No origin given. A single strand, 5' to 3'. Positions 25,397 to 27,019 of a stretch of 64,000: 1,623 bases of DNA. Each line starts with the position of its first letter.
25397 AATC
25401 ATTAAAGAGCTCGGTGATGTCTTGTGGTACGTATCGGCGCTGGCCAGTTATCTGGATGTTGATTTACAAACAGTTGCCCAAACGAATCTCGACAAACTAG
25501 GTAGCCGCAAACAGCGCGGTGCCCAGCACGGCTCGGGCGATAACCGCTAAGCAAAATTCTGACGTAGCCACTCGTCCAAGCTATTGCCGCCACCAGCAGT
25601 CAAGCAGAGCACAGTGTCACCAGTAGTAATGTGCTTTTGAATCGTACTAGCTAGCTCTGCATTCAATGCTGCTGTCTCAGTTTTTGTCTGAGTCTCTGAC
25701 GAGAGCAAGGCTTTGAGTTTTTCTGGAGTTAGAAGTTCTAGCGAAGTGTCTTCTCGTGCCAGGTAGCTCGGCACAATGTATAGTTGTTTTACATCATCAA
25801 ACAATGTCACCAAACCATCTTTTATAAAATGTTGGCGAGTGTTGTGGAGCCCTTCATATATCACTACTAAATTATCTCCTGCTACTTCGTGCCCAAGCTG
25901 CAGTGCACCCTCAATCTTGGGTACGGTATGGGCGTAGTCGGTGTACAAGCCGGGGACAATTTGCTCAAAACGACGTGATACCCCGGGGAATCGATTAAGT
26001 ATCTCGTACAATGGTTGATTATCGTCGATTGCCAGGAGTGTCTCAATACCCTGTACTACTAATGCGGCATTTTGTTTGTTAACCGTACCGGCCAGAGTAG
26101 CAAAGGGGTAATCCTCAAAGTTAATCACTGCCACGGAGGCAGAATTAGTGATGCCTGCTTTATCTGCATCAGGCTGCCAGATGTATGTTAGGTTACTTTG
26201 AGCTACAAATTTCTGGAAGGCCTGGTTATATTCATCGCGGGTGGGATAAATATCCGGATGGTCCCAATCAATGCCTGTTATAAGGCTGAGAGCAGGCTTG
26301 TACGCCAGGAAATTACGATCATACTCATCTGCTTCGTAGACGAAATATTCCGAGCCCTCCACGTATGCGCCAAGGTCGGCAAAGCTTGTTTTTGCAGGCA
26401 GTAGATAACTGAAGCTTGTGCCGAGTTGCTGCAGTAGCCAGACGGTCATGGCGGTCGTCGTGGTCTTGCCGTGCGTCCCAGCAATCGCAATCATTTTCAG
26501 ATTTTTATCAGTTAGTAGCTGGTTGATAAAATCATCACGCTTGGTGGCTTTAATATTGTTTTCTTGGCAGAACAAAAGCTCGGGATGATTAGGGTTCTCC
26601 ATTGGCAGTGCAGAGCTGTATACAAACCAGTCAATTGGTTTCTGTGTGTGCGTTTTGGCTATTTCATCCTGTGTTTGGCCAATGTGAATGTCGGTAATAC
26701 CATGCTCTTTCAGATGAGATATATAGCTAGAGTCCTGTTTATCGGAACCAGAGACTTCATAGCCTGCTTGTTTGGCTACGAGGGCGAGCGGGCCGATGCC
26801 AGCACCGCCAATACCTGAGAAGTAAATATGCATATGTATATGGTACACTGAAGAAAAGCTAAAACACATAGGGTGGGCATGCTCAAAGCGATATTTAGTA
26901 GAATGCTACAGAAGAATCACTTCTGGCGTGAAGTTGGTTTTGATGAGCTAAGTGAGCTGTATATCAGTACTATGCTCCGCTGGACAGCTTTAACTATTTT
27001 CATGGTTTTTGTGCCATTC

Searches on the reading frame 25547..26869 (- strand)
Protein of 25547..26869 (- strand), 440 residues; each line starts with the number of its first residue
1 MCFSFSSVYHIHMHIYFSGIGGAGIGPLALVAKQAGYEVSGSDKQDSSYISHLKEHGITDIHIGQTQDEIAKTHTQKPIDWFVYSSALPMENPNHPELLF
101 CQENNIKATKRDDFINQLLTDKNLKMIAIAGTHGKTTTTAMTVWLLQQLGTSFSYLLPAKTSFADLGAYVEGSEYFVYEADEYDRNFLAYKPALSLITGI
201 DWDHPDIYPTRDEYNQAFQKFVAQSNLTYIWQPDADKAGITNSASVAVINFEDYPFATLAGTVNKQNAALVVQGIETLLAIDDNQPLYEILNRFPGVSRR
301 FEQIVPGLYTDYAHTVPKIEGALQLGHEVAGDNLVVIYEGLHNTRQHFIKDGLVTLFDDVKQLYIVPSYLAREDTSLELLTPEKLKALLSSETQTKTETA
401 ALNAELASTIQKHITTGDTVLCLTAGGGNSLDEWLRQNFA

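Call 58: search_protein_families(library=pfam, max_evalue=0.00001, proteins=[window:25547-26869:-])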
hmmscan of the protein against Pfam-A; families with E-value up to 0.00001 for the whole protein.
window:25547-26869:- (440 aa): 2 families
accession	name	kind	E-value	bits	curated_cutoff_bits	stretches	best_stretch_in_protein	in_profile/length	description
PF01225.30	Mur_ligase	-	2.4e-14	53.9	21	1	14-121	1-93/95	Mur ligase family, catalytic domain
PF08245.18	Mur_ligase_M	-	1.9e-10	41.4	24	1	129-268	1-159/200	Mur ligase middle domain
